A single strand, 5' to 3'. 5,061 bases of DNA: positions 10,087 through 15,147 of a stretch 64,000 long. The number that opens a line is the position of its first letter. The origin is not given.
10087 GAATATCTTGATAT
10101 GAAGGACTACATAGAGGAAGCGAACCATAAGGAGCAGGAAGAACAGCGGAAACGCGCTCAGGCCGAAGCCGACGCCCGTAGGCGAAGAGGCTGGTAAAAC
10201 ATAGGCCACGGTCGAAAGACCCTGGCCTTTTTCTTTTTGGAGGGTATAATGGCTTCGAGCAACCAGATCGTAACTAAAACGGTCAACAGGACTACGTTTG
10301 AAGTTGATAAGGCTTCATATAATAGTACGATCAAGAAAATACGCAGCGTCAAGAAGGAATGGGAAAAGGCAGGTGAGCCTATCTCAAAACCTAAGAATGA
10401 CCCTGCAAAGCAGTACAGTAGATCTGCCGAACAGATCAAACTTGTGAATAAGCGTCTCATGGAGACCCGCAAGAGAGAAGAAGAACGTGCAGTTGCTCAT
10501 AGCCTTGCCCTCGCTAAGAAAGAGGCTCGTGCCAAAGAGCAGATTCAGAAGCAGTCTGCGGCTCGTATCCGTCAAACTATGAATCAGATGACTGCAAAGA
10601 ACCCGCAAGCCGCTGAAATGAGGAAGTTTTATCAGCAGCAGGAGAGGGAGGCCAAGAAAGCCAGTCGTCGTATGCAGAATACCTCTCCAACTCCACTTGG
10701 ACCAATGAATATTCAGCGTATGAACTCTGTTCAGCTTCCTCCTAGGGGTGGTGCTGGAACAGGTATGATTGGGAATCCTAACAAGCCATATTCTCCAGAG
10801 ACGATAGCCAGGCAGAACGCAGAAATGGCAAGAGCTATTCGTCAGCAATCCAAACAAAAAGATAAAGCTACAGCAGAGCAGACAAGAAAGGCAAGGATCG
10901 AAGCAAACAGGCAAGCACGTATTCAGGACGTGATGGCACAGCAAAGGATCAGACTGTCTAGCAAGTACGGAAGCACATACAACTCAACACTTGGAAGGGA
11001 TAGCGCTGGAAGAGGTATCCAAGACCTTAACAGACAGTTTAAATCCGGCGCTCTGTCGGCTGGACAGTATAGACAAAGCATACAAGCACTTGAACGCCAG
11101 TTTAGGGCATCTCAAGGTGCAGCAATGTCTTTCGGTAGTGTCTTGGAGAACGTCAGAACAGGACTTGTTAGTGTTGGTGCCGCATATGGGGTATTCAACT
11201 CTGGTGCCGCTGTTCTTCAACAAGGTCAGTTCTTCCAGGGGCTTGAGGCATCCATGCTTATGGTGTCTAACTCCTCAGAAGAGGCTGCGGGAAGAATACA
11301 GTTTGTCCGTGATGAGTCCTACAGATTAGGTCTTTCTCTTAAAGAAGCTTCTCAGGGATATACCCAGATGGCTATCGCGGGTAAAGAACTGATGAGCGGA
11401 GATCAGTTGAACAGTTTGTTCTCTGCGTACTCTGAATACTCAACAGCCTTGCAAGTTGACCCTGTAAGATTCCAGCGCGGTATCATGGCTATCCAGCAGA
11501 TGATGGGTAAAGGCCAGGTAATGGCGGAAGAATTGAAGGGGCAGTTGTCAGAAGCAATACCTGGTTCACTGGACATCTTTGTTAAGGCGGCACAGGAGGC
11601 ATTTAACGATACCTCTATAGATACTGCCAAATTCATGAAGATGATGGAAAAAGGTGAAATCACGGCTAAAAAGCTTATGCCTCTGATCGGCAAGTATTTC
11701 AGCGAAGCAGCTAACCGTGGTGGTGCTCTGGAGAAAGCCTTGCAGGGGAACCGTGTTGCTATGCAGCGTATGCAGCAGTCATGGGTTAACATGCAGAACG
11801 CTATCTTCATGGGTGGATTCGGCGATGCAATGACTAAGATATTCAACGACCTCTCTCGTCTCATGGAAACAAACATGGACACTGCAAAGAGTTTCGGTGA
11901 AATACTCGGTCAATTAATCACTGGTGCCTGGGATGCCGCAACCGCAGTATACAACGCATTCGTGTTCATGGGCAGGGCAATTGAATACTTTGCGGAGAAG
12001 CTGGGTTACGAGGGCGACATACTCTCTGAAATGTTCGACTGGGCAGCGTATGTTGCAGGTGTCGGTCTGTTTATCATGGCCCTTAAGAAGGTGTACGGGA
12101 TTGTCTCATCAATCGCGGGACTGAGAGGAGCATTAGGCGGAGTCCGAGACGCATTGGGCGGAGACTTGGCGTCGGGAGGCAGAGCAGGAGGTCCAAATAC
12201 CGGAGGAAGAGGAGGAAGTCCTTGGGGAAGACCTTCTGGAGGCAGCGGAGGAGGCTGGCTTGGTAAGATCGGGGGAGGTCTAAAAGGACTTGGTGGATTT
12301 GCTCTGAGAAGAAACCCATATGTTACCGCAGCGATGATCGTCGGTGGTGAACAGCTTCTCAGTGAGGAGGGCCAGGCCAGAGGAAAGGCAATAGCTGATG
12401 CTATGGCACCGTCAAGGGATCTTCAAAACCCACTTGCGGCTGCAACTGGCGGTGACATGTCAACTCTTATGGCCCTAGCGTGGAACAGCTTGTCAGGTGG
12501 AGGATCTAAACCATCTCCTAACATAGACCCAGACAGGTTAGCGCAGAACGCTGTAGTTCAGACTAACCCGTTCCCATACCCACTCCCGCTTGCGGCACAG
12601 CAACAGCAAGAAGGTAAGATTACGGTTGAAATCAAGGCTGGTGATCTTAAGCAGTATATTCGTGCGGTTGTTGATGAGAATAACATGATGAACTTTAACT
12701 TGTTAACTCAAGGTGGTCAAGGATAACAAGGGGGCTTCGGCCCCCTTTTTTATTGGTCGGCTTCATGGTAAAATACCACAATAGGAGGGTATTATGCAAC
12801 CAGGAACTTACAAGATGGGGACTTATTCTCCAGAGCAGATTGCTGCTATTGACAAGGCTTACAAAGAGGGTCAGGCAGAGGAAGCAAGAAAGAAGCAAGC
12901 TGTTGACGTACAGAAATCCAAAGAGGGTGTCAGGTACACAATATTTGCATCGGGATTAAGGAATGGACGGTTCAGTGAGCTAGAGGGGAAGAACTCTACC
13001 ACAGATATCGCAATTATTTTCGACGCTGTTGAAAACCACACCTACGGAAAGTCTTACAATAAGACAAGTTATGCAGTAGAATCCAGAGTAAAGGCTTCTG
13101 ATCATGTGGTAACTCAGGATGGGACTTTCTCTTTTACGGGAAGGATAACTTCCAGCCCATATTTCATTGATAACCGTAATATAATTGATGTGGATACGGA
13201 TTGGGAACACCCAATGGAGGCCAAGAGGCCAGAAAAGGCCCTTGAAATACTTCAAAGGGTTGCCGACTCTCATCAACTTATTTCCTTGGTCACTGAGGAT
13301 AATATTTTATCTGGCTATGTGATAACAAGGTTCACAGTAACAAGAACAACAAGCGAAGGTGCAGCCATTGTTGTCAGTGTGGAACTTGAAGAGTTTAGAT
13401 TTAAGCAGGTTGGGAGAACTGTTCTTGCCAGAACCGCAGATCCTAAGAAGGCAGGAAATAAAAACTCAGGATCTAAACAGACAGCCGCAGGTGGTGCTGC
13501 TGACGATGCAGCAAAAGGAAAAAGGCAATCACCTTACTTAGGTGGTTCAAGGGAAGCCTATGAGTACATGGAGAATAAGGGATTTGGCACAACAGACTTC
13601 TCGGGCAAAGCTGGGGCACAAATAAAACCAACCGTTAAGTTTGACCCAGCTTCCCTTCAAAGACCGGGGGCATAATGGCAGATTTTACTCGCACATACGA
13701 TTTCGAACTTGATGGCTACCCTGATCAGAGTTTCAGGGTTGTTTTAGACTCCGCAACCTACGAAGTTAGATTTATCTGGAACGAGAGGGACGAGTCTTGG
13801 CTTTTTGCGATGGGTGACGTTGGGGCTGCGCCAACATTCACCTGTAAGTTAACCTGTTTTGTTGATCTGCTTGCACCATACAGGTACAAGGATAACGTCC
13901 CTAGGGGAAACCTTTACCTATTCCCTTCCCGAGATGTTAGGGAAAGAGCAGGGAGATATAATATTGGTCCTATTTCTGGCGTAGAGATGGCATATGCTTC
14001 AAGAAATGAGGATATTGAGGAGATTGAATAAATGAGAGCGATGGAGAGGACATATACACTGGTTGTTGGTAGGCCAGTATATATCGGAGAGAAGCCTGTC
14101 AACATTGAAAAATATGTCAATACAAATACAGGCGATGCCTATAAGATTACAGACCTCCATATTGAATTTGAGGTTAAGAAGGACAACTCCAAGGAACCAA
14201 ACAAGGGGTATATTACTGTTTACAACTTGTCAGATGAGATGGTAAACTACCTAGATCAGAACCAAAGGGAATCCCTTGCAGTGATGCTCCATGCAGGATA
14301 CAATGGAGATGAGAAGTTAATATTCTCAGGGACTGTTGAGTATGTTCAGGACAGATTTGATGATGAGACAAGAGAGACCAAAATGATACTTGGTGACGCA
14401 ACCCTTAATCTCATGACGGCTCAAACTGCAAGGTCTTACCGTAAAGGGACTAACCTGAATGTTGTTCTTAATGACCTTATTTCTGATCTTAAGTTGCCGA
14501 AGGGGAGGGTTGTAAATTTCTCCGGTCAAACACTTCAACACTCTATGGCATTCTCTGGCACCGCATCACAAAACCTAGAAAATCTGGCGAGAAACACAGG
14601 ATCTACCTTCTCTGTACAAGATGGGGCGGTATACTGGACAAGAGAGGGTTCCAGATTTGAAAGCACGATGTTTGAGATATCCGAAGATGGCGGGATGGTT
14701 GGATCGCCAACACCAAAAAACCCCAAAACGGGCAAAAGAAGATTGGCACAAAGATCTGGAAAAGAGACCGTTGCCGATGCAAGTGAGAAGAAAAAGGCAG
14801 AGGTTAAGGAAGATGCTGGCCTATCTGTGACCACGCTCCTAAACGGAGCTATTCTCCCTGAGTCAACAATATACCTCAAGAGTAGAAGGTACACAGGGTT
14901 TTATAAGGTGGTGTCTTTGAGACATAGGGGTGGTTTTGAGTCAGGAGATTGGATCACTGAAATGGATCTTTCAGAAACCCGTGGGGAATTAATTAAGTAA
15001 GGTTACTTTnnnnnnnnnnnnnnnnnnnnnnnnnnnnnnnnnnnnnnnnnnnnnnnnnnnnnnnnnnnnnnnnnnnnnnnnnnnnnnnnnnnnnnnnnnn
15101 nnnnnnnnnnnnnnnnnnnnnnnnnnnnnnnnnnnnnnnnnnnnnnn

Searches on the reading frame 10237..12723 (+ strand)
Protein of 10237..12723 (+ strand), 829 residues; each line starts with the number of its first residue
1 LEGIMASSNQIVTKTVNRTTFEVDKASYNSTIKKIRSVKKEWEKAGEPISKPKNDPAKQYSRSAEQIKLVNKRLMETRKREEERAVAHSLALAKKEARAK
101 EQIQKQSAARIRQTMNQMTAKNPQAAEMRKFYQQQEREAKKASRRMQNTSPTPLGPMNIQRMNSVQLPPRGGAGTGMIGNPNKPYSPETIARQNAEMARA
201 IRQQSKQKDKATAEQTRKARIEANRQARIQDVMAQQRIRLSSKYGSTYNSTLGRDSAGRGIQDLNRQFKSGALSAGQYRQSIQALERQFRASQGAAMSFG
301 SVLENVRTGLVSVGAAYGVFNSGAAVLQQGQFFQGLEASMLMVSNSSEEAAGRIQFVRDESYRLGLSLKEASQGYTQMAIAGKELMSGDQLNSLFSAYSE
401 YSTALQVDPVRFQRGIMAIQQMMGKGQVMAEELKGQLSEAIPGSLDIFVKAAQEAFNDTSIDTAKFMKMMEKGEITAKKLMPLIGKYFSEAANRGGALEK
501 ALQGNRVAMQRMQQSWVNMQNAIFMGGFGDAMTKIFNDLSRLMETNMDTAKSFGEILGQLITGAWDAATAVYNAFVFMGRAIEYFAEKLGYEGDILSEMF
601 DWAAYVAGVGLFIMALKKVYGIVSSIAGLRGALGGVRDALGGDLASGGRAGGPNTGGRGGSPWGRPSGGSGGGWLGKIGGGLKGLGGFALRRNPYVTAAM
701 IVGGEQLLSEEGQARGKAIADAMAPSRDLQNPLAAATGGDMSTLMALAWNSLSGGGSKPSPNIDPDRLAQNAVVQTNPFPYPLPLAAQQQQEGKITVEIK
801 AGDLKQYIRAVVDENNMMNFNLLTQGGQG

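Call 81: search_protein_families(library=phrogs, proteins=[window:10237-12723:+], max_evalue=0.00001)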
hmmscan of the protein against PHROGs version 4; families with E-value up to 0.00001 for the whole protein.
window:10237-12723:+ (829 aa): 19 families
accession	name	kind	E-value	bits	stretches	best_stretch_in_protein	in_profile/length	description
phrog_5255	-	tail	4.6e-280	932.9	1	8-827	2-798/800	tail length tape measure protein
phrog_28779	-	tail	2.8e-46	159.4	1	211-636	109-517/677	tail length tape measure protein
phrog_36805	-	tail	1e-45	158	1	8-274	3-274/303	tail length tape measure protein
phrog_25927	-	tail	1.1e-40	141.1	1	197-685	48-545/625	tail length tape measure protein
phrog_7817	-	unknown function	2.5e-40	139.7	1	278-641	262-619/742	-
phrog_2335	-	tail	4.6e-31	108.7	1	35-582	162-744/1536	tail length tape measure protein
phrog_23370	-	tail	1.4e-22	81.5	1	29-429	76-448/448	tail length tape measure protein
phrog_9807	-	tail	8.9e-20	70.8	1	326-559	331-573/1972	tail length tape measure protein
phrog_20644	-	tail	2e-19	70.5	1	271-544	175-426/671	tail length tape measure protein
phrog_9766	-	tail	4e-17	63.5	1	311-430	226-342/342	tail length tape measure protein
phrog_34878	-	unknown function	5.8e-16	59.6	1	438-590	2-154/316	-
phrog_18891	-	tail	1.3e-15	57.4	1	195-557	114-491/1191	tail length tape measure protein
phrog_4036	-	tail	1.6e-15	57.9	1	414-640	346-573/749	tail length tape measure protein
phrog_35923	-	tail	3.5e-15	57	1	293-425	214-343/347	tail length tape measure protein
phrog_30206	-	tail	7.2e-11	42.7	1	315-407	523-614/628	tail length tape measure protein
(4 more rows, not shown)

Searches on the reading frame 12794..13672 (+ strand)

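Call 81: search_protein_families(library=phrogs, proteins=[window:12794-13672:+], max_evalue=0.00001)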
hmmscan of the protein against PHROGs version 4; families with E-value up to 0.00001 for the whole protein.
window:12794-13672:+ (293 aa): 4 families
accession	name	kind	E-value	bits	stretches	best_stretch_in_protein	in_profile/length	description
phrog_5197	-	unknown function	4e-96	322.7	1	24-276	12-268/295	-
phrog_817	-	tail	3.8e-20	73.2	1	73-239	17-182/200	tail fiber protein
phrog_25805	-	unknown function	3.8e-12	47.2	1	73-234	17-171/207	-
phrog_1517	-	lysis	2.4e-08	34.9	1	74-238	14-166/202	endolysin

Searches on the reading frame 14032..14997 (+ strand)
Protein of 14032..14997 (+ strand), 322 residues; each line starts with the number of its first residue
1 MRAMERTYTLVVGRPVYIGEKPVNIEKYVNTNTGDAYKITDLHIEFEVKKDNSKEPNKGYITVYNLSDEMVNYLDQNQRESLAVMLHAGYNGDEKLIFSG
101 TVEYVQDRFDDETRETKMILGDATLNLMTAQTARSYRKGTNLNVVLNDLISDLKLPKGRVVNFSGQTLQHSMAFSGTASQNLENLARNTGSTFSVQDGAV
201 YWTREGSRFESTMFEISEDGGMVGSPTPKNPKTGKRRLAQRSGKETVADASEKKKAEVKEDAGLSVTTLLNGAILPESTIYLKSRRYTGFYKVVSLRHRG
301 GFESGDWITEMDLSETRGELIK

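Call 81: search_protein_families(library=phrogs, proteins=[window:14032-14997:+], max_evalue=0.00001)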
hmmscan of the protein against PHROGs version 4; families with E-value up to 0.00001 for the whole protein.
window:14032-14997:+ (322 aa): 3 families
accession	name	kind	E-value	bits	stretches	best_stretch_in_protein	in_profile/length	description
phrog_196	-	tail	7.2e-77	260.2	1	1-319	82-364/536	baseplate hub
phrog_20677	-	unknown function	7e-12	45.5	1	29-227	170-370/631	-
phrog_23564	-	unknown function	2e-08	35.3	1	170-315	8-128/155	-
